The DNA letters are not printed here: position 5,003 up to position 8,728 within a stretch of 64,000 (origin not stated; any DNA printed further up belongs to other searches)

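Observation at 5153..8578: RecQ-family helicase with an N-terminal Vsr/DUF559-like nuclease fold and a non-canonical C-terminus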

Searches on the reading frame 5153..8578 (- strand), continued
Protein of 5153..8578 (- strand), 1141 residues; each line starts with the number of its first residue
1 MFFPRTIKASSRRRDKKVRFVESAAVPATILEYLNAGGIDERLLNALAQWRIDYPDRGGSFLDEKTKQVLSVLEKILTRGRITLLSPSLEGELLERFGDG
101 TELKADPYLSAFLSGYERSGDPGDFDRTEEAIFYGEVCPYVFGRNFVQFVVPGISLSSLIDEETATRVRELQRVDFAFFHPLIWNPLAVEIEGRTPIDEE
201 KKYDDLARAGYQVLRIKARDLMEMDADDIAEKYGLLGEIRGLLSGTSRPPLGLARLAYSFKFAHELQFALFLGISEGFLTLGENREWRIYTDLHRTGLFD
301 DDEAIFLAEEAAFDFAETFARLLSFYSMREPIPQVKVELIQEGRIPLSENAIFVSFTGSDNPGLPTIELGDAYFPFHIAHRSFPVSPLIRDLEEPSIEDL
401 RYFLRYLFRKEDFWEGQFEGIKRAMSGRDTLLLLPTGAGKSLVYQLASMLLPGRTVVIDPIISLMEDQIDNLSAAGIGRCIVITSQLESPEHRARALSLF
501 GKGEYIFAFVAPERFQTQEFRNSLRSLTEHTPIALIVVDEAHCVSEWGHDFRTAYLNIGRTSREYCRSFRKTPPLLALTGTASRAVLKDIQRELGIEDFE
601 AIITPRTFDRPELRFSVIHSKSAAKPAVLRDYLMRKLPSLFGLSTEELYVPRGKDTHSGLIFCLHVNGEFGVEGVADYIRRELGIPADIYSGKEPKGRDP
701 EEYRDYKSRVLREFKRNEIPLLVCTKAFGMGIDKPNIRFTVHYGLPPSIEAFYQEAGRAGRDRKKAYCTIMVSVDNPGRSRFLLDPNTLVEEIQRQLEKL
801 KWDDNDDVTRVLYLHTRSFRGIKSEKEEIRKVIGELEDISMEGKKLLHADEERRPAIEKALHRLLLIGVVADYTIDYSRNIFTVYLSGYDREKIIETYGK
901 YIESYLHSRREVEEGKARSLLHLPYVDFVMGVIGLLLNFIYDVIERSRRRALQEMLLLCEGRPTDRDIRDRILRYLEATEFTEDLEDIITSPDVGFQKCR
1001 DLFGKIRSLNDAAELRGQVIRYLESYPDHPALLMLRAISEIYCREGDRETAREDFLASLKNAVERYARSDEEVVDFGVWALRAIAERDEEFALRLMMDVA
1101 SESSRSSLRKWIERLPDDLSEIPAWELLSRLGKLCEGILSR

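Call 10: find_homologous_proteins(query=window:5153-8578:-)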
Query window:5153-8578:- (1141 aa): 331 proteins with E <= 0.001 among 8000 candidates; the best 120 are listed.
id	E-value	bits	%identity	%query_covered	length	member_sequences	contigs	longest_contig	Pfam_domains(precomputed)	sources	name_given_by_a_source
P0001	0.0e+0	2578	100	100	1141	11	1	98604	PF00270.36,PF00271.38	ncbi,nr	ncbi:MAG: ATP-dependent DNA helicase RecQ [Candidatus Hydrothermae bacterium]|nr:ATP-dependent DNA h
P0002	0.0e+0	2184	84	100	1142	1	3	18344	PF00270.36,PF00271.38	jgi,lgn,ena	-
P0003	0.0e+0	1796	83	84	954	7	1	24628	PF00270.36,PF00271.38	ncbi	-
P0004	0.0e+0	1332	55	99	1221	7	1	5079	PF01396.25,PF04480.19,PF00270.36,PF18741.8,PF00271.38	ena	-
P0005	0.0e+0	1331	54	100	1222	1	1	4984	PF01396.25,PF04480.19,PF00270.36,PF18741.8,PF00271.38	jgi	-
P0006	0.0e+0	1328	54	100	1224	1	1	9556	PF01396.25,PF04480.19,PF00270.36,PF06839.18,PF18741.8,PF00271.38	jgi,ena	-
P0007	0.0e+0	1321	54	100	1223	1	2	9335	PF01396.25,PF04480.19,PF00270.36,PF18741.8,PF00271.38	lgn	-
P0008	0.0e+0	1315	54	100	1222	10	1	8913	PF01396.25,PF04480.19,PF00270.36,PF06839.18,PF00271.38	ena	-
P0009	0.0e+0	1314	54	100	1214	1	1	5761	PF01396.25,PF04480.19,PF00270.36,PF18741.8,PF00271.38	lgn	-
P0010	0.0e+0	1311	54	100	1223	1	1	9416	PF01396.25,PF04480.19,PF00270.36,PF00271.38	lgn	-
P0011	0.0e+0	1306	54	100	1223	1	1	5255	PF01396.25,PF04480.19,PF00270.36,PF18741.8,PF00271.38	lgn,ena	-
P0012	0.0e+0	1305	53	100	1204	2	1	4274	PF01396.25,PF04480.19,PF00270.36,PF18741.8,PF00271.38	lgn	-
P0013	0.0e+0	1296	53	99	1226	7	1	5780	PF01396.25,PF04480.19,PF00270.36,PF06839.18,PF00271.38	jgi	-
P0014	0.0e+0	1296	55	95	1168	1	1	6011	PF01396.25,PF04480.19,PF00270.36,PF06839.18,PF10881.15,PF00271.38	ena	-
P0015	0.0e+0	1294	54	99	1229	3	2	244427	PF01396.25,PF04480.19,PF00270.36,PF18741.8,PF00271.38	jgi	-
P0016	0.0e+0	1293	53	100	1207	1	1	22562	PF04480.19,PF00270.36,PF18741.8,PF00271.38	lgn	-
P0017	0.0e+0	1291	53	100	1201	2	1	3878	PF01396.25,PF04480.19,PF00270.36,PF18741.8,PF10881.15,PF00271.38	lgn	-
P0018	0.0e+0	1289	53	100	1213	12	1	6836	PF01396.25,PF04480.19,PF00270.36,PF18741.8,PF00271.38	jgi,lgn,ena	-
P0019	0.0e+0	1288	53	100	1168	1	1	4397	PF04480.19,PF00270.36,PF18741.8,PF00271.38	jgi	-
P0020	0.0e+0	1288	53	100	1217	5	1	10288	PF01396.25,PF04480.19,PF00270.36,PF18741.8,PF00271.38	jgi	jgi:ATP-dependent DNA helicase RecQ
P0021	0.0e+0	1288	53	100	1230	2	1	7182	PF01396.25,PF04480.19,PF00270.36,PF18741.8,PF00271.38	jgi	-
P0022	0.0e+0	1287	53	100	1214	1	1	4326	PF01396.25,PF04480.19,PF00270.36,PF18741.8,PF00271.38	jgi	jgi:ATP-dependent DNA helicase RecQ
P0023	0.0e+0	1287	53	100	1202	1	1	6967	PF01396.25,PF04480.19,PF00270.36,PF00271.38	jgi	-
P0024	0.0e+0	1285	52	100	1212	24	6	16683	PF01396.25,PF04480.19,PF00270.36,PF18741.8,PF00271.38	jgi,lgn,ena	-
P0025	0.0e+0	1285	52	100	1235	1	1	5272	PF01396.25,PF04480.19,PF00270.36,PF18741.8,PF13408.13,PF00271.38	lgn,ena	-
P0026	0.0e+0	1284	53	100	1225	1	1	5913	PF01396.25,PF04480.19,PF00270.36,PF00271.38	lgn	-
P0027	0.0e+0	1284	53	100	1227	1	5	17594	PF01396.25,PF04480.19,PF00270.36,PF06839.18,PF18741.8,PF10881.15,PF00271.38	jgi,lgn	-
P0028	0.0e+0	1281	53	100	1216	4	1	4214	PF01396.25,PF04480.19,PF00270.36,PF00271.38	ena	-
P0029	0.0e+0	1280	53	100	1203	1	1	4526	PF01396.25,PF04480.19,PF00270.36,PF18741.8,PF00271.38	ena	-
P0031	0.0e+0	1273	52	100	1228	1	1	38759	PF01396.25,PF04480.19,PF00270.36,PF00271.38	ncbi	-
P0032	0.0e+0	1270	52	100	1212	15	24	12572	PF01396.25,PF04480.19,PF00270.36,PF18741.8,PF00271.38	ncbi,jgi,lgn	jgi:ATP-dependent DNA helicase RecQ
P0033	0.0e+0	1269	52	100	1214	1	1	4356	PF01396.25,PF04480.19,PF00270.36,PF18741.8,PF00271.38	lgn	-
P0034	0.0e+0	1264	52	100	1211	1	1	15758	PF01396.25,PF04480.19,PF00270.36,PF18741.8,PF00271.38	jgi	jgi:ATP-dependent DNA helicase RecQ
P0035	0.0e+0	1262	52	100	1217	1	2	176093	PF01396.25,PF04480.19,PF00270.36,PF18741.8,PF00271.38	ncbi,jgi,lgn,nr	ncbi:RecQ family ATP-dependent DNA helicase [Bacteroidetes/Chlorobi group bacterium Naka2016]|jgi:AT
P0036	0.0e+0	1261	53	99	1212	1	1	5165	PF04480.19,PF00270.36,PF00271.38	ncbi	-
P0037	0.0e+0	1260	52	100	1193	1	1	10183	PF01396.25,PF04480.19,PF00270.36,PF18741.8,PF00271.38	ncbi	-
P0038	0.0e+0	1258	52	99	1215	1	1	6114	PF01396.25,PF04480.19,PF00270.36,PF18741.8,PF00271.38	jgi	-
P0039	0.0e+0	1257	51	100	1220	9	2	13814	PF01396.25,PF04480.19,PF00270.36,PF18741.8,PF10881.15,PF00271.38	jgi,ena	jgi:ATP-dependent DNA helicase RecQ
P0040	0.0e+0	1251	52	100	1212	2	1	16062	PF01396.25,PF04480.19,PF00270.36,PF18741.8,PF00271.38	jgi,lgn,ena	-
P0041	0.0e+0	1249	52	100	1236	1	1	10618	PF01396.25,PF04480.19,PF00270.36,PF18741.8,PF00271.38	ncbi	-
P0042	0.0e+0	1249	52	100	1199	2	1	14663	PF01396.25,PF04480.19,PF00270.36,PF18741.8,PF00271.38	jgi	jgi:ATP-dependent DNA helicase RecQ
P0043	0.0e+0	1247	52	100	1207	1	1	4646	PF01396.25,PF04480.19,PF00270.36,PF00271.38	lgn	-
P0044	0.0e+0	1243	52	100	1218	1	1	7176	PF01396.25,PF04480.19,PF00270.36,PF18741.8,PF10881.15,PF00271.38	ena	-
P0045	0.0e+0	1243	52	100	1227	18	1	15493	PF01396.25,PF04480.19,PF00270.36,PF18741.8,PF00271.38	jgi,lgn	-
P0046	0.0e+0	1229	51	100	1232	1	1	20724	PF01396.25,PF04480.19,PF00270.36,PF18741.8,PF00271.38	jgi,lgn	jgi:ATP-dependent DNA helicase RecQ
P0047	0.0e+0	1226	52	100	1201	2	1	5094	PF01396.25,PF04480.19,PF00270.36,PF18741.8,PF00271.38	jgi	jgi:ATP-dependent DNA helicase RecQ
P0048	0.0e+0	1225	50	100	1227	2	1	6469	PF01396.25,PF04480.19,PF00270.36,PF18741.8,PF00271.38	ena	-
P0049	0.0e+0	1223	50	100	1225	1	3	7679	PF01396.25,PF04480.19,PF00270.36,PF18741.8,PF00271.38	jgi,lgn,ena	-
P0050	0.0e+0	1221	50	100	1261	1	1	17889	PF01396.25,PF04480.19,PF00270.36,PF00271.38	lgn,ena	-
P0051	0.0e+0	1220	50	99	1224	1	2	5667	PF01396.25,PF04480.19,PF00270.36,PF18741.8,PF00271.38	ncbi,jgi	jgi:ATP-dependent DNA helicase RecQ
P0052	0.0e+0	1214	50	100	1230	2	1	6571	PF01396.25,PF04480.19,PF00270.36,PF00271.38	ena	-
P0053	0.0e+0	1200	50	100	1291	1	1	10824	PF01396.25,PF04480.19,PF00270.36,PF18741.8,PF10881.15,PF00271.38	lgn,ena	-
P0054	0.0e+0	1199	50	99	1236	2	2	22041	PF01396.25,PF04480.19,PF00270.36,PF00271.38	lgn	-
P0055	0.0e+0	1196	49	100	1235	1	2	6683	PF01396.25,PF04480.19,PF00270.36,PF18741.8,PF00271.38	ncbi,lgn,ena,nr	ncbi:MAG: RecQ family ATP-dependent DNA helicase [Candidatus Cloacimonetes bacterium]|nr:RecQ family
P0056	0.0e+0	1191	55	85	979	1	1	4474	PF04480.19,PF00270.36,PF18741.8,PF00271.38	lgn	-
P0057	0.0e+0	1190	50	100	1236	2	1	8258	PF01396.25,PF04480.19,PF00270.36,PF18741.8,PF00271.38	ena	-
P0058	0.0e+0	1188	52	93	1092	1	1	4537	PF04480.19,PF00270.36,PF00271.38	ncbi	ncbi:MAG: RecQ family ATP-dependent DNA helicase, partial [Pseudothermotoga sp.]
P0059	0.0e+0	1187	50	100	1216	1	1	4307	PF01396.25,PF04480.19,PF00270.36,PF18741.8,PF00271.38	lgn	-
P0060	0.0e+0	1177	51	93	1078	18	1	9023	PF04480.19,PF00270.36,PF00271.38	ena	-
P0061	0.0e+0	1176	49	99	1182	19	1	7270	PF04480.19,PF00270.36,PF10881.15,PF00271.38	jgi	-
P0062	0.0e+0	1175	49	100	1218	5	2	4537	PF01396.25,PF04480.19,PF00270.36,PF00271.38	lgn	-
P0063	0.0e+0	1173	49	100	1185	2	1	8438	PF04480.19,PF00270.36,PF18741.8,PF00271.38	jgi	-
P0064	0.0e+0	1173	50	100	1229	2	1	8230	PF01396.25,PF04480.19,PF00270.36,PF18741.8,PF00271.38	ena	-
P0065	0.0e+0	1172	50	100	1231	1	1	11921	PF01396.25,PF04480.19,PF00270.36,PF00271.38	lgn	-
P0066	0.0e+0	1170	49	100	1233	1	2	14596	PF01396.25,PF04480.19,PF00270.36,PF18741.8,PF00271.38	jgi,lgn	-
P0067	0.0e+0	1169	55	86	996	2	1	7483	PF04480.19,PF00270.36,PF18741.8,PF00271.38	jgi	jgi:ATP-dependent DNA helicase RecQ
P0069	0.0e+0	1163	49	100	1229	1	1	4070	PF01396.25,PF04480.19,PF00270.36,PF18741.8,PF00271.38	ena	-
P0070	0.0e+0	1162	48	99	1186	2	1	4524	PF04480.19,PF00270.36,PF18741.8,PF10881.15,PF00271.38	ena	-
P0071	0.0e+0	1159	58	79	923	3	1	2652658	PF00270.36,PF00271.38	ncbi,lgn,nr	ncbi:MAG: ATP-dependent DNA helicase RecQ [Ignavibacteria bacterium]|nr:ATP-dependent DNA helicase R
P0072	0.0e+0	1158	49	99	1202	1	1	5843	PF01396.25,PF04480.19,PF00270.36,PF00271.38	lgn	-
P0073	0.0e+0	1155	49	99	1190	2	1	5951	PF04480.19,PF00270.36,PF00271.38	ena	-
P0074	0.0e+0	1153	49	100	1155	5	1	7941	PF00270.36,PF00271.38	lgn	-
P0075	0.0e+0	1151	47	100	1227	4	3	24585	PF01396.25,PF04480.19,PF00270.36,PF18741.8,PF00271.38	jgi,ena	jgi:ATP-dependent DNA helicase RecQ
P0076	0.0e+0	1150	49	100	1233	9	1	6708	PF01396.25,PF04480.19,PF00270.36,PF00271.38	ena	-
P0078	0.0e+0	1148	49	100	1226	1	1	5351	PF01396.25,PF04480.19,PF00270.36,PF18741.8,PF00271.38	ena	-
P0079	0.0e+0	1148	49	100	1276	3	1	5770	PF01396.25,PF04480.19,PF00270.36,PF18741.8,PF00271.38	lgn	-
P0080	0.0e+0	1147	50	100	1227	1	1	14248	PF01396.25,PF04480.19,PF00270.36,PF18741.8,PF00271.38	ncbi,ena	-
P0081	0.0e+0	1146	47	100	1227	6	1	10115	PF01396.25,PF04480.19,PF00270.36,PF18741.8,PF00271.38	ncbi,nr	ncbi:RecQ family ATP-dependent DNA helicase [Candidatus Atribacteria bacterium MT.SAG.1]|nr:RecQ fam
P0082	0.0e+0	1143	48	100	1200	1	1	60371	PF01396.25,PF04480.19,PF00270.36,PF10881.15,PF00271.38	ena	-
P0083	0.0e+0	1140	47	100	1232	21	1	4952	PF01396.25,PF04480.19,PF00270.36,PF00271.38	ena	-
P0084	0.0e+0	1140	47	100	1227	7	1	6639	PF01396.25,PF04480.19,PF00270.36,PF00271.38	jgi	-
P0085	0.0e+0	1137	47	100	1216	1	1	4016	PF01396.25,PF04480.19,PF00270.36,PF18741.8,PF00271.38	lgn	-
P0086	0.0e+0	1137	48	100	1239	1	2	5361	PF01396.25,PF04480.19,PF00270.36,PF00271.38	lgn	-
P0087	0.0e+0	1135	48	99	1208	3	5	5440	PF01396.25,PF04480.19,PF00270.36,PF18741.8,PF00271.38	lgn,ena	-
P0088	0.0e+0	1134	48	99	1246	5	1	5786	PF01396.25,PF04480.19,PF00270.36,PF18741.8,PF00271.38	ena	-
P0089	0.0e+0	1134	48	100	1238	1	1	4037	PF01396.25,PF04480.19,PF00270.36,PF18741.8,PF00271.38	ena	-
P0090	0.0e+0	1132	46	100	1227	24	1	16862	PF01396.25,PF04480.19,PF00270.36,PF00271.38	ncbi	-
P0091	0.0e+0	1131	47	100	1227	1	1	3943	PF01396.25,PF04480.19,PF00270.36,PF18741.8,PF00271.38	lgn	-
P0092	0.0e+0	1131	48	100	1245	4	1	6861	PF01396.25,PF04480.19,PF00270.36,PF18741.8,PF00271.38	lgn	-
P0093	0.0e+0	1127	47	100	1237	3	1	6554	PF01396.25,PF04480.19,PF00270.36,PF18741.8,PF00271.38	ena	-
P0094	0.0e+0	1123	48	100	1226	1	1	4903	PF01396.25,PF04480.19,PF00270.36,PF06839.18,PF00271.38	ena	-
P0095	0.0e+0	1121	48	99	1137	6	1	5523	PF04480.19,PF00270.36,PF10881.15,PF00271.38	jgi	-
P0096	0.0e+0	1121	48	100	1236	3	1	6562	PF01396.25,PF04480.19,PF00270.36,PF18741.8,PF00271.38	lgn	-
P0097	0.0e+0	1120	47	100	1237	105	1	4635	PF01396.25,PF04480.19,PF00270.36,PF18741.8,PF00271.38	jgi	-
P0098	0.0e+0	1120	48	97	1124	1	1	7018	PF04480.19,PF00270.36,PF00271.38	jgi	jgi:ATP-dependent DNA helicase RecQ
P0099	0.0e+0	1119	48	100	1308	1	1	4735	PF01396.25,PF04480.19,PF00270.36,PF00271.38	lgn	-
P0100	0.0e+0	1117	48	100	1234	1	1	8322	PF01396.25,PF04480.19,PF00270.36,PF00271.38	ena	-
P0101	0.0e+0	1117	46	100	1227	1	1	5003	PF01396.25,PF04480.19,PF00270.36,PF18741.8,PF00271.38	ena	-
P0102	0.0e+0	1117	47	100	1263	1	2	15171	PF04480.19,PF00270.36,PF18741.8,PF00271.38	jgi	jgi:ATP-dependent DNA helicase RecQ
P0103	0.0e+0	1114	48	100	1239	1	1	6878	PF01396.25,PF04480.19,PF00270.36,PF18741.8,PF00271.38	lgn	-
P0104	0.0e+0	1112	48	100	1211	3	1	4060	PF04480.19,PF00270.36,PF18741.8,PF00271.38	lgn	-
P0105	0.0e+0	1110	47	100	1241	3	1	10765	PF01396.25,PF04480.19,PF00270.36,PF18741.8,PF00271.38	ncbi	-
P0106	0.0e+0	1109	48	100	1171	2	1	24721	PF00270.36,PF00271.38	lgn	-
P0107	0.0e+0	1108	47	100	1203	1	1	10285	PF04480.19,PF00270.36,PF00271.38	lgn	-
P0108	0.0e+0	1104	47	99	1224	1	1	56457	PF01396.25,PF04480.19,PF00270.36,PF06839.18,PF18741.8,PF00271.38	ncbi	ncbi:RecQ family ATP-dependent DNA helicase [Chloroflexota bacterium]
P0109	0.0e+0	1102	46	100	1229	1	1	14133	PF01396.25,PF04480.19,PF00270.36,PF18741.8,PF00271.38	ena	-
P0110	0.0e+0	1100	47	100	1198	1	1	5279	PF01396.25,PF04480.19,PF00270.36,PF10881.15,PF00271.38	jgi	-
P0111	0.0e+0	1096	47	100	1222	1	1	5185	PF01396.25,PF04480.19,PF00270.36,PF18741.8,PF10881.15,PF00271.38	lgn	-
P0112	0.0e+0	1092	46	100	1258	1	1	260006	PF04480.19,PF00270.36,PF18741.8,PF00271.38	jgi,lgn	-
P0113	0.0e+0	1090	47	100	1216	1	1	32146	PF01396.25,PF04480.19,PF00270.36,PF00271.38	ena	-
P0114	0.0e+0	1089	47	99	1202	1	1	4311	PF04480.19,PF00270.36,PF00271.38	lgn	-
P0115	0.0e+0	1084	46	100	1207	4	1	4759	PF01396.25,PF04480.19,PF00270.36,PF00271.38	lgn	-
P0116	0.0e+0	1084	47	100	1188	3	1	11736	PF04480.19,PF00270.36,PF00271.38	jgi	-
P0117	0.0e+0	1083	47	100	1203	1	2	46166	PF01396.25,PF04480.19,PF00270.36,PF00271.38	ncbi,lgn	-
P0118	0.0e+0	1077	46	100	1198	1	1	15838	PF01396.25,PF04480.19,PF00270.36,PF10881.15,PF00271.38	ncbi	ncbi:MAG: RecQ family ATP-dependent DNA helicase [Bacteroidota bacterium]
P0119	0.0e+0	1076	47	99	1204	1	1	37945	PF04480.19,PF00270.36,PF00271.38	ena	-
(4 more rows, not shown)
